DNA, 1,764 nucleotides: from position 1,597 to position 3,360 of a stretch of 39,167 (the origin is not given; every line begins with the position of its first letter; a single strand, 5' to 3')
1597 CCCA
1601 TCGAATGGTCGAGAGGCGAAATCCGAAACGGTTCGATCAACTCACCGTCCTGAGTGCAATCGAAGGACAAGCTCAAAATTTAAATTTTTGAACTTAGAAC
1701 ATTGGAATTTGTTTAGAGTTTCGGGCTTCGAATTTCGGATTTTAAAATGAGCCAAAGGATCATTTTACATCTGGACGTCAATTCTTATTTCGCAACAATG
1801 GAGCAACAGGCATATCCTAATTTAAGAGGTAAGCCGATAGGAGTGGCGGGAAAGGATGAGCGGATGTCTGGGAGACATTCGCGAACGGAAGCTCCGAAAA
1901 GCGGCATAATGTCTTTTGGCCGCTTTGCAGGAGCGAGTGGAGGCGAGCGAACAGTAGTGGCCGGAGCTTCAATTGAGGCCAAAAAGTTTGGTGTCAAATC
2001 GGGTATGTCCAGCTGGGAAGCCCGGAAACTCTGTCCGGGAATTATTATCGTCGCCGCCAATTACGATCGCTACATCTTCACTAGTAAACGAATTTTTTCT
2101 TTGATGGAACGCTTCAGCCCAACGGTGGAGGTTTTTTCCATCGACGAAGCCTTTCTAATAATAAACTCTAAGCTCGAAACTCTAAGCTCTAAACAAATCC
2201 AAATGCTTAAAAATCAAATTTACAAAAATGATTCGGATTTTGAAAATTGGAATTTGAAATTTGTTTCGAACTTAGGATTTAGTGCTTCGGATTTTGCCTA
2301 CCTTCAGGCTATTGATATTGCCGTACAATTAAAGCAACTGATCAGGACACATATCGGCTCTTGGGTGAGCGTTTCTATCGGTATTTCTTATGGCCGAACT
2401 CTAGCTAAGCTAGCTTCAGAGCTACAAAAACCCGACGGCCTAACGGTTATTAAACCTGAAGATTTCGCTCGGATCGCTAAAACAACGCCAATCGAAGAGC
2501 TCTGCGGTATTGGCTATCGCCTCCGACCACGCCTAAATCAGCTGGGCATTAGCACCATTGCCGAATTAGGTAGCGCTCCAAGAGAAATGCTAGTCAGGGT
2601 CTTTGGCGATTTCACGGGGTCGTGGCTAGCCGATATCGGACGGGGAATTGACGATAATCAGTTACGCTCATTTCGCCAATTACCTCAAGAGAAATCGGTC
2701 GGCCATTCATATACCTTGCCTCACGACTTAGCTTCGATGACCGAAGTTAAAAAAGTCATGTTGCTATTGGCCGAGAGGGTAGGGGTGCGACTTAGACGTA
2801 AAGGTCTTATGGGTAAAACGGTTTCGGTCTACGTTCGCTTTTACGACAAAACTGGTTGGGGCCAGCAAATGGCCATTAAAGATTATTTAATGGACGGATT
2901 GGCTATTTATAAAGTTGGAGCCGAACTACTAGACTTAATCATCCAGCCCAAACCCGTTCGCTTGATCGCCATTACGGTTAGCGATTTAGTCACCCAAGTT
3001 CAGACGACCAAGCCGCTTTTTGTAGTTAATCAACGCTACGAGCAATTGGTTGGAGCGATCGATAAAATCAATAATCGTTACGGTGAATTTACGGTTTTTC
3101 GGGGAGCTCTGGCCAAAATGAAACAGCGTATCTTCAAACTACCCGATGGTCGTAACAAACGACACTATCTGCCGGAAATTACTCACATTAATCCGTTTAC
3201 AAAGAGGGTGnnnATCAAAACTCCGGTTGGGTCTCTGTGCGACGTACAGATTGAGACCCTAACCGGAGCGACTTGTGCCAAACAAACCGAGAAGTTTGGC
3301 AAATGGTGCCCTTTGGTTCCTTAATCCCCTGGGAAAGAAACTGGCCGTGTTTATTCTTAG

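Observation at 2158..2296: Palindromic AT-rich element inserted in frame inside dinB, analogous to Rickettsia palindromic elements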

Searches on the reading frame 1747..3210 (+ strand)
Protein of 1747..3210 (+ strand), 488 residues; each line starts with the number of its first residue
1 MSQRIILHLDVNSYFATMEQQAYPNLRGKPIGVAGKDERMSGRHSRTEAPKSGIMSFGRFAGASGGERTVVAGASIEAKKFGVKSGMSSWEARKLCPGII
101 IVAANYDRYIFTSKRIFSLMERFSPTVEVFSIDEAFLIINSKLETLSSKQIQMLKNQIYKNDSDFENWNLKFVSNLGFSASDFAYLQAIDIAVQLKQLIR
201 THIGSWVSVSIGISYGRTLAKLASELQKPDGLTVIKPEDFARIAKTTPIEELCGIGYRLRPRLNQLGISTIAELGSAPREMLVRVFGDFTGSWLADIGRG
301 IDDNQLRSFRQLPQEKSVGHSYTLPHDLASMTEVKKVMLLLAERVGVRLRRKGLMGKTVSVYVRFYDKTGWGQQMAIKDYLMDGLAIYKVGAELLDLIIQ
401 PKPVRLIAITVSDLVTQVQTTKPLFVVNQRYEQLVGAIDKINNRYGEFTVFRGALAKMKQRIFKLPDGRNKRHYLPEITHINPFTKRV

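Call 15: find_homologous_proteins(query=window:1747-3210:+)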
Query window:1747-3210:+ (488 aa): 3897 proteins with E <= 0.001 among 8000 candidates; the best 120 are listed.
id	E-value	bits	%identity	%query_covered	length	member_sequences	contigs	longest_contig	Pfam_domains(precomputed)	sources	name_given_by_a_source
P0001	0.0e+0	1088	100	100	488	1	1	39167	PF11799.14,PF00817.26,PF21999.3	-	-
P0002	5.8e-191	653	63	100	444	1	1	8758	PF11799.14,PF00817.26,PF21999.3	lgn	-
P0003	5.6e-188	644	63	100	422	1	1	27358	PF21704.4,PF11799.14,PF00817.26,PF21999.3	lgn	-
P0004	1.3e-187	642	62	100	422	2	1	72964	PF11799.14,PF00817.26,PF21999.3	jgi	-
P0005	1.9e-187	642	62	100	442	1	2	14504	PF11799.14,PF00817.26,PF21999.3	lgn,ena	-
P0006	3.0e-186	638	60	100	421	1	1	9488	PF11799.14,PF00817.26,PF21999.3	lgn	-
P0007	1.2e-183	629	61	99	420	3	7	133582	PF21704.4,PF11799.14,PF00817.26,PF21999.3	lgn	-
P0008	4.2e-183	628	62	99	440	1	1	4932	PF11799.14,PF00817.26,PF21999.3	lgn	-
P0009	1.2e-182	626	60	100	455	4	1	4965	PF11799.14,PF00817.26,PF21999.3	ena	-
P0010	5.1e-180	617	59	100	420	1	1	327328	PF11799.14,PF00817.26,PF21999.3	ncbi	-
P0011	1.1e-179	616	58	100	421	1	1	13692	PF11799.14,PF00817.26,PF21999.3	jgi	jgi:DNA polymerase-4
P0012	1.1e-178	613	58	100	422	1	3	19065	PF11799.14,PF00817.26,PF21999.3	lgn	-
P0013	1.8e-178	612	59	100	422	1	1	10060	PF11799.14,PF00817.26,PF21999.3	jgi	-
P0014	6.6e-178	610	59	99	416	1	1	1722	PF11799.14,PF00817.26,PF21999.3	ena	-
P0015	3.7e-177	608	57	100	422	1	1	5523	PF11799.14,PF00817.26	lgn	-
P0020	1.1e-175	603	59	99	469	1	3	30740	PF11799.14,PF00817.26,PF21999.3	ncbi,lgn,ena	ncbi:MAG: DNA polymerase IV [Patescibacteria group bacterium]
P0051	6.0e-168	578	56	99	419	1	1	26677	PF11799.14,PF00817.26,PF21999.3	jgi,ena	-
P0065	2.2e-158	546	54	99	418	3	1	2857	PF11799.14,PF00817.26,PF11798.15,PF21999.3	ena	-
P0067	3.4e-158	545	54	99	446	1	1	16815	PF11799.14,PF00817.26,PF21999.3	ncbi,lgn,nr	ncbi:MAG TPA: DNA polymerase IV [Candidatus Saccharimonadales bacterium]|nr:DNA polymerase IV [Candi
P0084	1.2e-130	455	64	64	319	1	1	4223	PF11799.14,PF21999.3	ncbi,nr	ncbi:MAG: hypothetical protein Q8Q05_02385 [bacterium]|nr:hypothetical protein [bacterium]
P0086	3.8e-129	450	63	64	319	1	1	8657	PF11799.14,PF21999.3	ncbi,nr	ncbi:MAG: hypothetical protein Q8Q05_02520 [bacterium]|nr:hypothetical protein [bacterium]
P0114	8.4e-102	360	42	94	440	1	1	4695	PF11799.14,PF00817.26,PF21999.3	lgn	-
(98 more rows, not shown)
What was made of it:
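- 1747..3213 (+): dinB (DNA polymerase IV), 488 aa, the host gene. Catalytic residues are conserved. Pfam IMS / IMS_C domains on the cluster (call 15).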

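Call 18: find_encoding_contigs(protein=P0002, flank=4000, max_places=2)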
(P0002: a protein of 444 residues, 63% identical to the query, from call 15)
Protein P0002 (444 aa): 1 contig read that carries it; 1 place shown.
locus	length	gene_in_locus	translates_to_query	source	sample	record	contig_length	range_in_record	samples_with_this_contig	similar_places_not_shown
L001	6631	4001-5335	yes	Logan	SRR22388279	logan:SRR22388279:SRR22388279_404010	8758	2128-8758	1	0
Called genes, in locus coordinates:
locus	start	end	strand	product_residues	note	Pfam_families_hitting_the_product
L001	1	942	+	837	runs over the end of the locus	PF02861:Clp_N, PF00004:AAA, PF17871:AAA_lid_9, PF00158:Sigma54_activat, PF00004:AAA, PF07724:AAA_2, PF07728:AAA_5, PF10431:ClpB_D2-small, +8 more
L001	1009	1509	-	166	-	-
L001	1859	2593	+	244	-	-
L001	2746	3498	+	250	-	-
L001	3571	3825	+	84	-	-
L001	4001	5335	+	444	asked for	PF00817:IMS, PF21999:IMS_HHH_1 (weak), PF11799:IMS_C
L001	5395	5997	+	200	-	PF01726:LexA_DNA_bind, PF00717:Peptidase_S24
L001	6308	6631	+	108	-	?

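Call 19: find_encoding_contigs(protein=P0020, flank=10000, max_places=2)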
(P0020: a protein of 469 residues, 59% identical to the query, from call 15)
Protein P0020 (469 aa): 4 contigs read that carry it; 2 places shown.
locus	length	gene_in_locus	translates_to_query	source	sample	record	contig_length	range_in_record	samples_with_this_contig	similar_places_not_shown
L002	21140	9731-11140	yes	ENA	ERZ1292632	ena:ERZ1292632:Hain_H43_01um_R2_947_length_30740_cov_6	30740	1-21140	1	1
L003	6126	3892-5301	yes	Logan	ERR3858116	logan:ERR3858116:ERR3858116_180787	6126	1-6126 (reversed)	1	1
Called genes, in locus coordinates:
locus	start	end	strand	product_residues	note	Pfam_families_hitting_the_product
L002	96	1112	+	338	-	PF06723:MreB_Mbl, PF00022:Actin (weak), PF00012:HSP70, PF11104:PilM_2 (faint), PF06277:EutA (weak), PF14450:FtsA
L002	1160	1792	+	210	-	PF13489:Methyltransf_23, PF13847:Methyltransf_31, PF08241:Methyltransf_11, PF08242:Methyltransf_12, PF13649:Methyltransf_25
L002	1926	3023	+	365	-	PF13439:Glyco_transf_4, PF13579:Glyco_trans_4_4 (weak), PF20706:GT4-conflict, PF00534:Glycos_transf_1, PF13692:Glyco_trans_1_4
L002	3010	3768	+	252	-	PF03808:Glyco_tran_WecG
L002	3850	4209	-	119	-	-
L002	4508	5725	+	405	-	PF08529:NusA_N, PF13184:KH_NusA_1st, PF26594:KH_NusA_2nd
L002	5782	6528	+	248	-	-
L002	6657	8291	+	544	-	PF13401:AAA_22 (faint), PF17871:AAA_lid_9, PF00158:Sigma54_activat (weak), PF07724:AAA_2, PF00004:AAA, PF07728:AAA_5, PF10431:ClpB_D2-small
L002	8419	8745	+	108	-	-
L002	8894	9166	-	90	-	PF00196:GerE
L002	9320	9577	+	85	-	-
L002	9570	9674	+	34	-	-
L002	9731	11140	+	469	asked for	PF00817:IMS, PF21999:IMS_HHH_1, PF11799:IMS_C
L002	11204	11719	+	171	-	-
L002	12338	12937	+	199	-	PF01726:LexA_DNA_bind, PF00717:Peptidase_S24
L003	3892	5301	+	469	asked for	PF00817:IMS, PF21999:IMS_HHH_1, PF11799:IMS_C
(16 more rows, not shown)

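Call 20: find_encoding_contigs(protein=P0067, flank=10000, max_places=2)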
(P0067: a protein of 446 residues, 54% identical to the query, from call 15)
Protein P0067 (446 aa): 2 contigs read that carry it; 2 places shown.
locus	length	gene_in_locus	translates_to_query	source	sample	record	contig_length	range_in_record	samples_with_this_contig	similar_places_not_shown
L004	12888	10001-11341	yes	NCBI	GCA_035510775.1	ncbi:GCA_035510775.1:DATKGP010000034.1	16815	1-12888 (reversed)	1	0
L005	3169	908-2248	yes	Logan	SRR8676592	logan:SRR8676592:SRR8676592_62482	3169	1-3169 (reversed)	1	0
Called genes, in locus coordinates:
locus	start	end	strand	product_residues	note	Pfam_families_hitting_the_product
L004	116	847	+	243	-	PF04203:Sortase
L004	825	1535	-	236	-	PF08308:PEGA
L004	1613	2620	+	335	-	PF06723:MreB_Mbl, PF00022:Actin (weak), PF00012:HSP70, PF06277:EutA (weak), PF14450:FtsA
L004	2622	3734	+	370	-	PF13439:Glyco_transf_4, PF20706:GT4-conflict, PF00534:Glycos_transf_1, PF13692:Glyco_trans_1_4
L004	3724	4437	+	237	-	PF03808:Glyco_tran_WecG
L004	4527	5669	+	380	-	PF08529:NusA_N, PF13184:KH_NusA_1st, PF07650:KH_2 (weak), PF26594:KH_NusA_2nd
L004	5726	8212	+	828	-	PF02861:Clp_N, PF13191:AAA_16 (weak), PF00004:AAA, PF17871:AAA_lid_9, PF00004:AAA, PF07724:AAA_2, PF07728:AAA_5, PF10431:ClpB_D2-small, +8 more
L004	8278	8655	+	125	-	-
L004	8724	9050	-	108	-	-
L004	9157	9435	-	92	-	PF00196:GerE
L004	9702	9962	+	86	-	-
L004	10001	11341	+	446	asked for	PF00817:IMS, PF21999:IMS_HHH_1, PF11799:IMS_C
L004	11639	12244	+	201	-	PF01726:LexA_DNA_bind, PF00717:Peptidase_S24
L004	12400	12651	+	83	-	PF04014:MazE_antitoxin (faint)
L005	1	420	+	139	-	?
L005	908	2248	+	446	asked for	PF00817:IMS, PF21999:IMS_HHH_1, PF11799:IMS_C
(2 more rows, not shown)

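Call 31: find_encoding_contigs(protein=P0114, flank=4000, max_places=1)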
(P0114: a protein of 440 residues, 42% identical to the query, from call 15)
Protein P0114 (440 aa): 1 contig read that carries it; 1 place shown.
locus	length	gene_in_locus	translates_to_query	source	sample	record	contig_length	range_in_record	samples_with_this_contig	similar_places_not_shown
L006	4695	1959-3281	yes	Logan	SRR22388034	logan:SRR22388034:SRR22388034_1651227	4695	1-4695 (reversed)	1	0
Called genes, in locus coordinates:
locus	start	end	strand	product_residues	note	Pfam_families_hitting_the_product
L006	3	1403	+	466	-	?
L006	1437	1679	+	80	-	-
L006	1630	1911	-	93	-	-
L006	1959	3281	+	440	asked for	PF00817:IMS, PF21999:IMS_HHH_1, PF11799:IMS_C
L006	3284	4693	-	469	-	?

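Call 32: find_encoding_contigs(protein=P0009, flank=4000, max_places=1)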
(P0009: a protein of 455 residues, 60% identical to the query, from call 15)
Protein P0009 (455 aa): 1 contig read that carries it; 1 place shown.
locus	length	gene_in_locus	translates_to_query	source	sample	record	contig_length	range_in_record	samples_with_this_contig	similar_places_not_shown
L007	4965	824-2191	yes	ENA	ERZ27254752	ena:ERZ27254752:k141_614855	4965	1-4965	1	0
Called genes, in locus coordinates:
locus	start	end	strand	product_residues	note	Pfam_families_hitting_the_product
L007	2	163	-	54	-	?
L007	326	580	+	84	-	-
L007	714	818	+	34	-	-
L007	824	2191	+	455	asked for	PF00817:IMS, PF21999:IMS_HHH_1, PF11799:IMS_C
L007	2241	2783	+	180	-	PF00293:NUDIX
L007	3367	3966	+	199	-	PF01726:LexA_DNA_bind, PF13730:HTH_36 (faint), PF00717:Peptidase_S24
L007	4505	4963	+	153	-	?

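Call 55: find_encoding_contigs(protein=P0051, flank=1500, max_places=1)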
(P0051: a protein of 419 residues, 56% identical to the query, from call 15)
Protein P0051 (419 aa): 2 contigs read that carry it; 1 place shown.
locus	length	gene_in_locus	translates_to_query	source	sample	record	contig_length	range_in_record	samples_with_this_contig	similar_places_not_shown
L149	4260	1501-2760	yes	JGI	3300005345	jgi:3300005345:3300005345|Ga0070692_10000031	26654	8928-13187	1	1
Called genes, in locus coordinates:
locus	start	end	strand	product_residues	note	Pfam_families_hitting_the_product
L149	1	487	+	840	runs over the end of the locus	PF02861:Clp_N, PF00004:AAA, PF13191:AAA_16 (weak), PF17871:AAA_lid_9, PF00004:AAA, PF07724:AAA_2, PF07728:AAA_5, PF10431:ClpB_D2-small, +7 more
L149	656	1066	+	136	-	-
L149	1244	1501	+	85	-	-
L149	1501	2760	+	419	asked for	PF00817:IMS, PF21999:IMS_HHH_1, PF11799:IMS_C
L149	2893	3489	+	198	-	PF01726:LexA_DNA_bind, PF00717:Peptidase_S24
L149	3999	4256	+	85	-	PF04014:MazE_antitoxin (weak)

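Call 56: find_encoding_contigs(protein=P0065, flank=1500, max_places=1)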
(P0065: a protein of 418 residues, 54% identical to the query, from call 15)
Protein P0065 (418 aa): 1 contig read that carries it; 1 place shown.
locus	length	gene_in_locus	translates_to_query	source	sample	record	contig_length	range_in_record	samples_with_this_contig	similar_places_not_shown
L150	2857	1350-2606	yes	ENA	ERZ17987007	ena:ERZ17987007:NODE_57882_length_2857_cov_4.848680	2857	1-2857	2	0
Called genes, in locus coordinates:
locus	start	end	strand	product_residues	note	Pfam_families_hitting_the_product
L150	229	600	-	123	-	-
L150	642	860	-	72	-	PF00196:GerE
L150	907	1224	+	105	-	-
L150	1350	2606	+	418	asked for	PF00817:IMS, PF11798:IMS_HHH (faint), PF21999:IMS_HHH_1, PF11799:IMS_C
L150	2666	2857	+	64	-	?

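Call 57: find_encoding_contigs(protein=P0007, flank=10000, max_places=1)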
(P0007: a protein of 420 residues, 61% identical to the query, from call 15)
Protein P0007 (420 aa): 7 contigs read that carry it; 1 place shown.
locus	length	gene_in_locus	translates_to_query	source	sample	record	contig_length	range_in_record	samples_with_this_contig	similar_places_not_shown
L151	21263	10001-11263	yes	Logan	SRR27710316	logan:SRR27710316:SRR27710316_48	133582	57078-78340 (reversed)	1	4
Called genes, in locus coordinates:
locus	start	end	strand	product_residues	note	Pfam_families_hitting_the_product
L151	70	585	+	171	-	-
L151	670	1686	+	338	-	PF06723:MreB_Mbl, PF00022:Actin (faint), PF00012:HSP70, PF06277:EutA (weak), PF14450:FtsA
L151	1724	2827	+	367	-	PF13439:Glyco_transf_4, PF13579:Glyco_trans_4_4 (weak), PF20706:GT4-conflict, PF00534:Glycos_transf_1, PF13692:Glyco_trans_1_4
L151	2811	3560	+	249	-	PF03808:Glyco_tran_WecG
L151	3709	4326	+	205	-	-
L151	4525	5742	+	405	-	PF08529:NusA_N, PF00575:S1 (faint), PF13184:KH_NusA_1st, PF26594:KH_NusA_2nd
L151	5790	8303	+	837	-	PF02861:Clp_N, PF00004:AAA, PF23569:NBD_SMAX1, PF17871:AAA_lid_9, PF00004:AAA, PF07724:AAA_2, PF07728:AAA_5, PF10431:ClpB_D2-small, +11 more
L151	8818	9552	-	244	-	-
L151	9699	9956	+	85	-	-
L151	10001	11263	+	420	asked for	PF00817:IMS, PF21999:IMS_HHH_1, PF21704:POLH-Rev1_HhH (weak), PF11799:IMS_C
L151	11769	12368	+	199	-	PF01726:LexA_DNA_bind, PF13730:HTH_36 (weak), PF00717:Peptidase_S24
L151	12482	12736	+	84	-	-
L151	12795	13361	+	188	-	-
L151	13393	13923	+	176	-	PF01936:NYN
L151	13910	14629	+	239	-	PF00005:ABC_tran, PF13304:AAA_21 (faint)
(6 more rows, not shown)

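Call 61: search_solved_structures(query=P0001, show_alignments=1, max_evalue=1e-20)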
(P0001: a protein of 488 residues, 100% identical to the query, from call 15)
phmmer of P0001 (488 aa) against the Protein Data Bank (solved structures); distinct sequences matched with E-value up to 1e-20: 68 (the best 60 are shown).
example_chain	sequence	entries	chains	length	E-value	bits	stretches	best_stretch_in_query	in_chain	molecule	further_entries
7yll_A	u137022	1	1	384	1.5e-43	152.6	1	190-454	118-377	DNA polymerase IV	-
6jun_F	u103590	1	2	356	4.6e-28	101.6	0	189-411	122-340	DNA polymerase IV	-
6juo_A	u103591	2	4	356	6.2e-28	101.1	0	189-411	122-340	DNA polymerase IV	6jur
6jum_A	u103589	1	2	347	1.4e-27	100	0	189-410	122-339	DNA polymerase IV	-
4dez_A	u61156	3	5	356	1.6e-27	99.8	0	189-411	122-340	DNA polymerase IV 1 | DNA polymerase IV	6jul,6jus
4ir1_F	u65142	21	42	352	3.5e-27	98.6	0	191-345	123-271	DNA polymerase IV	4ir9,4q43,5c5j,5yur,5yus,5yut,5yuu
4r8u_A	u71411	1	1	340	3.9e-27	98.5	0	191-345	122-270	DNA polymerase IV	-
4r8u_B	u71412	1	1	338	6e-27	97.9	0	191-345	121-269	DNA polymerase IV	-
4irc_F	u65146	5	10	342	1.5e-26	96.6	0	191-346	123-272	DNA polymerase IV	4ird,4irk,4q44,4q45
4f4z_B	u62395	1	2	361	2.8e-26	95.7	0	185-415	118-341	DNA polymerase IV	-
3pvx_A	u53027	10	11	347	4e-26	95.2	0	185-345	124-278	DNA polymerase IV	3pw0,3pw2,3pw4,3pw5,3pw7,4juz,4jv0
3v6k_A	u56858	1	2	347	4e-26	95.2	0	185-344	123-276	DNA polymerase IV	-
3v6h_A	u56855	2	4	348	4e-26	95.2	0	185-344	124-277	DNA polymerase IV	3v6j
2uvv_A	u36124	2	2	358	4.5e-26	95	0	185-344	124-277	DNA POLYMERASE IV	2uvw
2bq3_A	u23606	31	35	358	4.5e-26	95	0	185-344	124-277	DNA POLYMERASE IV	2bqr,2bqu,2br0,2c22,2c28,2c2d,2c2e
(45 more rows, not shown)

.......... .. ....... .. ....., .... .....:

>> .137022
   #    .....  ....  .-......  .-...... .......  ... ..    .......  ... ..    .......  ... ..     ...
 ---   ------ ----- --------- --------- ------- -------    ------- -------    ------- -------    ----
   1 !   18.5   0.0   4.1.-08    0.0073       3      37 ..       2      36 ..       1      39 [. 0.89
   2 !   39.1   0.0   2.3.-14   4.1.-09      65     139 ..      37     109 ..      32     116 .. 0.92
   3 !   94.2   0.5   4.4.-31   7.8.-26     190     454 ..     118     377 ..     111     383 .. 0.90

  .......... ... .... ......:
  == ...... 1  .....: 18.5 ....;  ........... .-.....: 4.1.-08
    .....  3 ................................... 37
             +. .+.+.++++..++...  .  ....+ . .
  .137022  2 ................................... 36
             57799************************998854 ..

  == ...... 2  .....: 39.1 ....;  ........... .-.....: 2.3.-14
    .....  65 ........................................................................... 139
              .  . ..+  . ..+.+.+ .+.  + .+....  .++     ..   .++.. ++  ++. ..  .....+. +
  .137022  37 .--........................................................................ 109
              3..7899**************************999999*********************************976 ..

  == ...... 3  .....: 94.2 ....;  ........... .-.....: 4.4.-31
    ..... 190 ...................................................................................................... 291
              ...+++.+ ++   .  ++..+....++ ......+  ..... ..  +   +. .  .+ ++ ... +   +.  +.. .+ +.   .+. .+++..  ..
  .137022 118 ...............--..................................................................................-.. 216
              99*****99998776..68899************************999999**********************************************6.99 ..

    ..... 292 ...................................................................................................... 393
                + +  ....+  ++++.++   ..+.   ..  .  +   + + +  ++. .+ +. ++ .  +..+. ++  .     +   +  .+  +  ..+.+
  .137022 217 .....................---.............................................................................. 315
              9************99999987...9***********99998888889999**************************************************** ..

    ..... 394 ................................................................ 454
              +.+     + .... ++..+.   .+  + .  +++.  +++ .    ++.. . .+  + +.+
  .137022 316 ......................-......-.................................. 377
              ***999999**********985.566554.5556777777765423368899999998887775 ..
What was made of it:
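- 1747..3213 (+): PDB Pol IV matches (call 61).
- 1855..1950 (+): A second, different in-frame insert in dinB (residues about 38-64) containing two small hairpins. Unaligned to PDB Pol IV (call 61).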

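Call 77: predict_structure(alignment_id=A4)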
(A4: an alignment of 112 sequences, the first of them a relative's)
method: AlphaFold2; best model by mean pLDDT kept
length: 488 residues; sequences in the alignment: 112
mean_pLDDT: 86.0   pTM: 0.77
mean pLDDT of the five models: 86.0, 85.6, 84.6, 84.5, 84.0
residues with pLDDT >= 90: 336; 70-90: 68; 50-70: 46; < 50: 38
segments of 3 or more residues with pLDDT < 50: 43-65, 473-478, 482-488
pLDDT, mean of each block of 10 residues (from residue 1): 88 96 96 77 45 36 57 95 93 96 92 97 95 95 72 80 59 61 89 96 95 97 95 95 97 93 98 98 97 98 91 86 91 95 95 95 96 97 97 96 96 90 92 94 89 82 58 46 43
secondary structure, 60 per line:
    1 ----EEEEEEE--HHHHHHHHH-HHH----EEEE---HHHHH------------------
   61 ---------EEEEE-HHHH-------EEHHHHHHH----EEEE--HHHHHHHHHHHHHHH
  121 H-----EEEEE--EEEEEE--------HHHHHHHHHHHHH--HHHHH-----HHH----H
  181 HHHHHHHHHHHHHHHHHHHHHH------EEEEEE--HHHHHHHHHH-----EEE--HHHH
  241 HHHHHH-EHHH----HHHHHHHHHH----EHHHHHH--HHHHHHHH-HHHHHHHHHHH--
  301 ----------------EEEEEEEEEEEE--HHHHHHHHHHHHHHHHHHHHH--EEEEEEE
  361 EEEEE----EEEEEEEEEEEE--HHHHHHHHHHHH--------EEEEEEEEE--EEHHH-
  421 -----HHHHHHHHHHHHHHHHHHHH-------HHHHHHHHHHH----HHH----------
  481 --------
elements in order: E5-11 H14-22 E31-34 H38-42 E70-74 H76-79 H89-95 E100-103 H106-121 E127-131 E134-139 H148-160 H163-167 H180-202 E209-214 H217-226 E232-234 H237-246 H256-265 H271-276 H279-286 H288-298 E317-328 H331-351 E354-365 E370-381 H384-395 E404-412 H426-445 H453-463
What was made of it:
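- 1747..3213 (+): AF2 model with mean pLDDT 86 (call 77).
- The insert has pLDDT 59-80, with helices at 148-160 and 163-167 (call 77).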

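Call 78: find_encoding_contigs(protein=P0084, flank=2500, max_places=1)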
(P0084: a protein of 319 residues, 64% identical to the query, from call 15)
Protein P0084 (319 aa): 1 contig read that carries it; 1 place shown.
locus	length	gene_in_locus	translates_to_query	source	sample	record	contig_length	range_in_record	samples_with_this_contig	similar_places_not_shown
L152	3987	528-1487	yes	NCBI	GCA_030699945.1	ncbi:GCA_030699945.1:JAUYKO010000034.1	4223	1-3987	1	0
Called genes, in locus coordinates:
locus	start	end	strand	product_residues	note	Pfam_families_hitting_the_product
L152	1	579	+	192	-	PF00817:IMS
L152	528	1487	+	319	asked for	PF21999:IMS_HHH_1, PF11799:IMS_C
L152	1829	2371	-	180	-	-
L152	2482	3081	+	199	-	PF01726:LexA_DNA_bind, PF00717:Peptidase_S24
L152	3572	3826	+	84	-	PF04014:MazE_antitoxin (weak)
